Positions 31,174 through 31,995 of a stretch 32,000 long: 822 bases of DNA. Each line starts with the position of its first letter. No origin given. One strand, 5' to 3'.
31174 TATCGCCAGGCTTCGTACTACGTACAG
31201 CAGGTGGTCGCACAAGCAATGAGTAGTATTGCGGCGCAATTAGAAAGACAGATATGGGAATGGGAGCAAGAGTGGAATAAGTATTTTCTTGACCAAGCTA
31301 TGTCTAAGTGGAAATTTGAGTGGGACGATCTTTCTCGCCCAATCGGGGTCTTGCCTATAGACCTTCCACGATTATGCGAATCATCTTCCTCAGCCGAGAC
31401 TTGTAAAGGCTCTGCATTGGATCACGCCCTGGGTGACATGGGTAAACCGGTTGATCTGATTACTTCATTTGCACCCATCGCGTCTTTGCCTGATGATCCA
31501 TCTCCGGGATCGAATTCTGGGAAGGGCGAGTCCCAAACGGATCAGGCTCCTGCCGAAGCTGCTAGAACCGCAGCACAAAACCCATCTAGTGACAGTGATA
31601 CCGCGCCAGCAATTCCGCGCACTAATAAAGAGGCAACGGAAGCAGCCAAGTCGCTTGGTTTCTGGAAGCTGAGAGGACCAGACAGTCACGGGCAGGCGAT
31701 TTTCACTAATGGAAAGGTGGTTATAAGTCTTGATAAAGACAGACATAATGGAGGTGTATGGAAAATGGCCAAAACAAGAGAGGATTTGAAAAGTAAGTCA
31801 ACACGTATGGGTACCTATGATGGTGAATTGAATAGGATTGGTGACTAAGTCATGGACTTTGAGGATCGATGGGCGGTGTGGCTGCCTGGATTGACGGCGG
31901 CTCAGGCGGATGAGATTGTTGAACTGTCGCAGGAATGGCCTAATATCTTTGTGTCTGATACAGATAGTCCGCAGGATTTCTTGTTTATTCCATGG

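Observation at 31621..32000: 75-aa terminal toxin module with HicA-like motif order, coupled to an unrecognised downstream ORF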

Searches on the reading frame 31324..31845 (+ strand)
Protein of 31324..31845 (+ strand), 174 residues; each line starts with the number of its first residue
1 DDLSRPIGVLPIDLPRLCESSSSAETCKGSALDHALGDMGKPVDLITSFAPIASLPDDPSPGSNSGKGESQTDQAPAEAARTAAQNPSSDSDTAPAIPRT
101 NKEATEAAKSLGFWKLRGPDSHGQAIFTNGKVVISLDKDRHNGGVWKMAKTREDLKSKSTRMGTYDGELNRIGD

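Call 6: search_protein_families(library=pfam, proteins=[window:31324-31845:+], max_evalue=10)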
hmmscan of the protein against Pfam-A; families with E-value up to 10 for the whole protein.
window:31324-31845:+ (174 aa): 1 family
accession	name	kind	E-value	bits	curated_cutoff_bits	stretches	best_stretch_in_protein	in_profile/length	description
PF15526.11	Ntox21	-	1e-22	80.7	25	1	107-174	2-71/71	Novel toxin 21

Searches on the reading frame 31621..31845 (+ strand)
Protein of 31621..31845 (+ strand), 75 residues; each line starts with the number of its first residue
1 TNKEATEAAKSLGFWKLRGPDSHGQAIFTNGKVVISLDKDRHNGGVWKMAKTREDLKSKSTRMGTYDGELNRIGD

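Call 6: search_protein_families(library=pfam, proteins=[window:31621-31845:+], max_evalue=10)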
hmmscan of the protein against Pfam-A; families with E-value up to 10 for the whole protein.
window:31621-31845:+ (75 aa): 1 family
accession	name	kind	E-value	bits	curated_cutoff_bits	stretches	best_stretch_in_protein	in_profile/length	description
PF15526.11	Ntox21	-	1.1e-23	83.8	25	1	8-75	2-71/71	Novel toxin 21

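Call 7: search_solved_structures(query=window:31621-31845:+, max_evalue=10, show_alignments=3)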
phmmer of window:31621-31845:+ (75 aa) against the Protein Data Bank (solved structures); distinct sequences matched with E-value up to 10: 1.
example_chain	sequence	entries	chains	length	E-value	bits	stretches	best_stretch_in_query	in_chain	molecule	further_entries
4ntq_A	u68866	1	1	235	5.1e-08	36.6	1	2-75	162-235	Contact-dependent inhibitor A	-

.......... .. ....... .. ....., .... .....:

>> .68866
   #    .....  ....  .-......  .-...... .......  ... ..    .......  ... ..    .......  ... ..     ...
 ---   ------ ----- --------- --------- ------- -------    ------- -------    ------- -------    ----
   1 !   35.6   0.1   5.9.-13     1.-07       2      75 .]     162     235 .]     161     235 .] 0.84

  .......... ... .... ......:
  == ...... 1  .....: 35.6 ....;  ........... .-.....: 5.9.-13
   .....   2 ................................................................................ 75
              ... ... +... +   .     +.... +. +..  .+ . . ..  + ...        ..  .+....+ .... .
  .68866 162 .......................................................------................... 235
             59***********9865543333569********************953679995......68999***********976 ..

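Call 9: find_homologous_proteins(query=window:31621-31845:+, max_evalue=0.001)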
Query window:31621-31845:+ (75 aa): 17 proteins with E <= 0.001 among 18 candidates.
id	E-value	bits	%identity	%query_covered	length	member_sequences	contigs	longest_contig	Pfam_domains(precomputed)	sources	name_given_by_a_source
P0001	1.4e-21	94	64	100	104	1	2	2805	PF15526.12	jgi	jgi:hypothetical protein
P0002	1.3e-17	81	61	100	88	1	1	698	PF15526.12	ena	-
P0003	1.8e-17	81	61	100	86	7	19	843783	PF15526.12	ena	-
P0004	1.1e-16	78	58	100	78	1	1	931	PF15526.12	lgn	-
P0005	1.3e-16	78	59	100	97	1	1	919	PF15526.12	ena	-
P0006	1.6e-16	78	58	92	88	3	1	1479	PF15526.12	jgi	-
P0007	4.7e-16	76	60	100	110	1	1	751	PF07591.16,PF15526.12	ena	-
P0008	2.0e-15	74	56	100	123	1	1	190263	PF15526.12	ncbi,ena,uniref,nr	ncbi:toxin C-terminal domain-containing protein [uncultured Clostridium sp.]|uniref:toxin C-terminal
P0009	8.3e-13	66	53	100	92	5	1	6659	PF15526.12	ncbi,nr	ncbi:MAG: hypothetical protein VR66_07795 [Peptococcaceae bacterium BRH_c23]|nr:MAG: hypothetical pr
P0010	2.2e-12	65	51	93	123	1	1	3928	PF15526.12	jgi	jgi:hypothetical protein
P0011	6.2e-11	60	50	91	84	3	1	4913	PF15526.12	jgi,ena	-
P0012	1.3e-9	56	48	100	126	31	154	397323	PF15526.12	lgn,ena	-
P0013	7.6e-9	54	48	100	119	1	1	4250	PF15526.12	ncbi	-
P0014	8.5e-9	53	59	65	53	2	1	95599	PF15526.12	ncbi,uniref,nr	ncbi:toxin C-terminal domain-containing protein [Clostridium novyi]|uniref:toxin C-terminal domain-c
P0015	1.8e-8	52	79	45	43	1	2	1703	PF15526.12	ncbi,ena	-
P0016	2.1e-6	46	48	69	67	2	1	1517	PF15526.12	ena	-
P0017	4.8e-5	42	52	52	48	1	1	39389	PF15526.12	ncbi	ncbi:MAG: toxin C-terminal domain-containing protein [Phycisphaerae bacterium]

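Call 13: find_encoding_contigs(protein=P0001, flank=3000, max_places=3)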
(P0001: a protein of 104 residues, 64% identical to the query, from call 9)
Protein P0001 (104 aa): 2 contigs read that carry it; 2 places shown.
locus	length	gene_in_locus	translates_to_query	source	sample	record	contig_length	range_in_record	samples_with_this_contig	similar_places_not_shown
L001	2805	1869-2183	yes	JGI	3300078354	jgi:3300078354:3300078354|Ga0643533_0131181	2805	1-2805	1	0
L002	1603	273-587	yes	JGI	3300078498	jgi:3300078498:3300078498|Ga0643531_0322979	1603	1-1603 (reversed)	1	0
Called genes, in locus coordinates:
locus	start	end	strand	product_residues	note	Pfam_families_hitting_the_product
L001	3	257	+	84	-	?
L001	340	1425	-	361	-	-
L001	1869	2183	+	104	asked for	PF15526:Ntox21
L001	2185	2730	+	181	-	-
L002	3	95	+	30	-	?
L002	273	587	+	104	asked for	PF15526:Ntox21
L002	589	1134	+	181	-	-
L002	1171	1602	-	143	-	?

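Call 14: find_encoding_contigs(protein=P0003, flank=5000, max_places=4)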
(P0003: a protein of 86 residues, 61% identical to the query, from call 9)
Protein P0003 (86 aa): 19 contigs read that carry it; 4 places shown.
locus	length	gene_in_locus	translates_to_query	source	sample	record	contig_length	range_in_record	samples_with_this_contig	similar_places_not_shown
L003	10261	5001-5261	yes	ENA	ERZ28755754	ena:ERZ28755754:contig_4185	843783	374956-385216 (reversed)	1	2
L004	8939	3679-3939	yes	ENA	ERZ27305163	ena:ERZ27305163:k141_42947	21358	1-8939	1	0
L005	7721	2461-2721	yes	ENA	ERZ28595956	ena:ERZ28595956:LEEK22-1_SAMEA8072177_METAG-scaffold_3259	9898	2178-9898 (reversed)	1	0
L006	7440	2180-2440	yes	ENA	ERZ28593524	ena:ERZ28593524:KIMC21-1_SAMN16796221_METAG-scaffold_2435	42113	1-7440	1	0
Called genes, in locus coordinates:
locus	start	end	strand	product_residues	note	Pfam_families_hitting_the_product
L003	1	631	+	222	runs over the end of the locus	PF01205:Impact_N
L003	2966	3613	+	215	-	PF00265:TK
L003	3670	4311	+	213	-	-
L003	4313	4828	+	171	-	-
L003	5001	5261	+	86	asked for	PF15526:Ntox21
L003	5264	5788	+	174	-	-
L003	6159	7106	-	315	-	PF04055:Radical_SAM, PF16199:Radical_SAM_C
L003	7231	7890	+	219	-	PF02677:QueH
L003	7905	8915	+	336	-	PF03590:AsnA, PF00152:tRNA-synt_2 (weak)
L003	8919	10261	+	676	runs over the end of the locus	PF17764:PriA_3primeBD, PF00270:DEAD, PF04851:ResIII, PF18319:Zn_ribbon_PriA, PF00271:Helicase_C (weak), PF18074:PriA_C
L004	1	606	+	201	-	?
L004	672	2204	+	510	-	PF13702:Lysozyme_like, PF01551:Peptidase_M23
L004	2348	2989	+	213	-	-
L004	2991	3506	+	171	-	-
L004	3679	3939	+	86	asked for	PF15526:Ntox21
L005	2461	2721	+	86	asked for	PF15526:Ntox21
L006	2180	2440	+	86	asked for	PF15526:Ntox21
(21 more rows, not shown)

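Call 33: predict_structure(alignment_id=A1)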
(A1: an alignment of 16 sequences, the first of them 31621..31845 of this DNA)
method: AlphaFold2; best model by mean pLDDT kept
length: 75 residues; sequences in the alignment: 16
mean_pLDDT: 76.0   pTM: 0.61
mean pLDDT of the five models: 76.0, 73.7, 70.1, 70.1, 69.5
residues with pLDDT >= 90: 0; 70-90: 57; 50-70: 17; < 50: 1
segments of 3 or more residues with pLDDT < 50: none
pLDDT, mean of each block of 10 residues (from residue 1): 72 82 80 79 68 82 72 73
secondary structure, 60 per line:
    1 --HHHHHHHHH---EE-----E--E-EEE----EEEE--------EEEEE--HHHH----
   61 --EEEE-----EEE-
elements in order: H3-11 E27-29 E34-37 E46-50 H53-56 E63-66 E72-74

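Call 37: fold_search(model_id=the predicted structure, library=pdb)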
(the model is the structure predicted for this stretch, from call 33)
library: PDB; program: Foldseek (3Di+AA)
matches with E <= 10: 160; with E <= 0.001: 1
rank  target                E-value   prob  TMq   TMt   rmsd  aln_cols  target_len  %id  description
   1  4ntq_A                1.5e-04  1.00  0.59  0.59   4.3        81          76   43  CdiA-CT/CdiI toxin and immunity complex from Enterobacter cloacae (released 2014-03-26)
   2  5n9j_A                9.1e-01  0.33  0.50  0.09   5.3        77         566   16  Core Mediator of transcriptional regulation (released 2017-05-17)
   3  8ro2_TF               9.6e-01  0.21  0.37  0.07   6.8        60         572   22  Integrative Structure of the human intron lariat Spliceosome (ILS'') (released 2024-09-18)
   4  5kk2_G                1.6e+00  0.06  0.21  0.10  10.9        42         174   19  Architecture of fully occupied GluA2 AMPA receptor - TARP complex elucidated by single particle cryo-electron microsco (released 2016-07-06)
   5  8pag_A                2.0e+00  0.10  0.29  0.08   3.9        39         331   20  Crystal structure of the ectodomain of Norway rat pestivirus E2 glycoprotein (released 2024-03-27)
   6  8tnp_B                2.1e+00  0.03  0.21  0.08   9.0        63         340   11  Cryo-EM structure of DDB1dB:CRBN:Pomalidomide:SD40 (released 2024-03-13)
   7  7rw4                  2.3e+00  0.10  0.35  0.10   8.0        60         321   18  Crystal structure of junctophilin-1 (released 2022-02-23)
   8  5dil_B                2.3e+00  0.04  0.26  0.16  11.8        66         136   18  Crystal structure of the effector domain of the NS1 protein from influenza virus B (released 2016-08-10)
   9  8oyv_A                2.6e+00  0.12  0.37  0.18   9.2        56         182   16  De novo designed Claudin fold CLF_4 (released 2023-10-18)
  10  7oz8                  2.7e+00  0.06  0.25  0.06   9.2        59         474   14  Sulfated host glycan recognition by carbohydrate sulfatases of the human gut microbiota (BT1918_S1_46) (released 2022-06-29)
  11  7zj1_A                2.9e+00  0.02  0.18  0.16  11.4        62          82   22  Crystal structure of ADAR1-dsRBD3 dimer (released 2023-10-25)
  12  8ee8_B                2.9e+00  0.01  0.15  0.04  15.9        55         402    7  Crystal structure of a NHP anti-ZIKV neutralizing antibody rhMZ100-C in complex with ZIKV E glycoprotein (released 2023-08-30)
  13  6b46_I                3.1e+00  0.16  0.38  0.37   4.2        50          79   14  Cryo-EM structure of Type I-F CRISPR crRNA-guided Csy surveillance complex with bound anti-CRISPR protein AcrF1 (released 2017-10-18)
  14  7qh9_CCC              3.1e+00  0.06  0.31  0.07  10.7        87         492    9  TarM(Se)_G117R-4RboP (released 2023-05-10)
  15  8oyv_B                3.5e+00  0.10  0.37  0.18   9.2        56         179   16  De novo designed Claudin fold CLF_4 (released 2023-10-18)
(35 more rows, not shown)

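Call 38: search_protein_families(library=pfam, proteins=[L001:2185-2727:+, L003:5264-5785:+], max_evalue=1)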
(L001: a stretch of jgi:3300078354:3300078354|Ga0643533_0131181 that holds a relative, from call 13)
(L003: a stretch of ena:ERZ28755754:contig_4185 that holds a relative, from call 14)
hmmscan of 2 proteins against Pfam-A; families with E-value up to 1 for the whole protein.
L001:2185-2727:+ (181 aa): 0 families

L003:5264-5785:+ (174 aa): 1 family
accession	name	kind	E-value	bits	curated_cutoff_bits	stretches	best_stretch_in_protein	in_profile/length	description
PF23466.1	WWE_4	-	0.54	10.9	24.5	0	80-92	18-30/55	WWE domain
